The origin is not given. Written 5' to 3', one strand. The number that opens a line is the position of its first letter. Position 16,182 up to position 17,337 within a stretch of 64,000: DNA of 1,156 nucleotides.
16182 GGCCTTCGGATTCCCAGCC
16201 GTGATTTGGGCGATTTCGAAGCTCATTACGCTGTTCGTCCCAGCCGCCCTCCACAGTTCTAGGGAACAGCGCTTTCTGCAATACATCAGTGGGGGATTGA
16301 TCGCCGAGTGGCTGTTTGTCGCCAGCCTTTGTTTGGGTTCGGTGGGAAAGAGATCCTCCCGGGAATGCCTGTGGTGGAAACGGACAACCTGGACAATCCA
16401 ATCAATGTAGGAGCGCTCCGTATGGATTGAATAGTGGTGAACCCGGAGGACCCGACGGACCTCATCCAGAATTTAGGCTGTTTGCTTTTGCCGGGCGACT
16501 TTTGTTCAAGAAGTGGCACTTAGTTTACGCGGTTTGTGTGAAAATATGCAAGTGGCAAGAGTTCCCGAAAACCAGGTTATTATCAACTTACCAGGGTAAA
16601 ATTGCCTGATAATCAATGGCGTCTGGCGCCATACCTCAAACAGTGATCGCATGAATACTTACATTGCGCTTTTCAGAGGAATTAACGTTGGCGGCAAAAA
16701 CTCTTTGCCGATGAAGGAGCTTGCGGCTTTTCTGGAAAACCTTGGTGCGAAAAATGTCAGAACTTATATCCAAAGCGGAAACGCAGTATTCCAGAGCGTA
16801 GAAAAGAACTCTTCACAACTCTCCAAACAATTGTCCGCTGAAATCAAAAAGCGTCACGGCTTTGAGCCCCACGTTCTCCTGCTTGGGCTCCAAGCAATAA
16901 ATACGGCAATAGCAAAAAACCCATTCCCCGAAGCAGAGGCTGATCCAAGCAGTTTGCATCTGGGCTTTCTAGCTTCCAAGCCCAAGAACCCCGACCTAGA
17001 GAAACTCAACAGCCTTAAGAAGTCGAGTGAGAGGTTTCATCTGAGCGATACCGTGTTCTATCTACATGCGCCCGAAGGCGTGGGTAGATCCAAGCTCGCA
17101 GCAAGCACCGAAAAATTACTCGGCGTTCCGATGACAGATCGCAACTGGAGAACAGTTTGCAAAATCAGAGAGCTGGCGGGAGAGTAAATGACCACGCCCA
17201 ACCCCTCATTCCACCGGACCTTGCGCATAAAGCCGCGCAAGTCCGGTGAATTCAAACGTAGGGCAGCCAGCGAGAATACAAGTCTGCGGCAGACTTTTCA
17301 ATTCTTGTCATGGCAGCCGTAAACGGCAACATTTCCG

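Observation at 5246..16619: Three-copy 290-440 bp repeat placed immediately 5' of three unrelated cassette genes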

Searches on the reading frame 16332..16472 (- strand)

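Call 21: search_protein_families(library=pfam, proteins=[window:16332-16472:-], max_evalue=1)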
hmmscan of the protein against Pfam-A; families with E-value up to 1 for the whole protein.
seq(47 aa): 1 family
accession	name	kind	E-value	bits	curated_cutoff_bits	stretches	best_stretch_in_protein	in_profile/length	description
PF13495.12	Phage_int_SAM_4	-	7.7e-08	33.1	27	1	1-37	1-38/85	Phage integrase, N-terminal SAM-like domain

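Call 22: search_protein_families(library=ncbifam, proteins=[window:16332-16472:-], max_evalue=1)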
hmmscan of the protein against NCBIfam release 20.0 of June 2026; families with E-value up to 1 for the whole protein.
seq(47 aa): 2 families
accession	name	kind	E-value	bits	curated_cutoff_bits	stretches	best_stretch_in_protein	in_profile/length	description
TIGR02249.1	integrase_gron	subfamily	3.6e-06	26.5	265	1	1-40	1-40/315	integron integrase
NF011946.0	PRK15417.1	equivalog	7.2e-06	25.4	435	1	1-35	16-51/337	integron integrase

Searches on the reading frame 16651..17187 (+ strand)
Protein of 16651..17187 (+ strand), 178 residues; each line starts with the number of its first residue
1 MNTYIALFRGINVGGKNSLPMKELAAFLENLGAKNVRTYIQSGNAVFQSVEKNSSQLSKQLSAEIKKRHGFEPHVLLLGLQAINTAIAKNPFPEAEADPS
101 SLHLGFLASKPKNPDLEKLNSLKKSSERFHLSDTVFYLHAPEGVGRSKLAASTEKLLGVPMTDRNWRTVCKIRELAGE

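Call 9: search_protein_families(library=pfam, proteins=[window:16651-17187:+], max_evalue=0.01)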
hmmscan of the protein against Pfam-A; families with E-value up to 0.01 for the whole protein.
window:16651-17187:+ (178 aa): 1 family
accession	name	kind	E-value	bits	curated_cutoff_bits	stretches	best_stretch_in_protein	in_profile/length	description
PF08002.16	DUF1697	-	1.6e-43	148.8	24.4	1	1-137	1-137/137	Protein of unknown function (DUF1697)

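Call 50: find_encoding_contigs(protein=window:16651-17187:+, flank=10000, max_places=3)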
Protein window:16651-17187:+ (178 aa): no gene with exactly this product is on record in the collection.
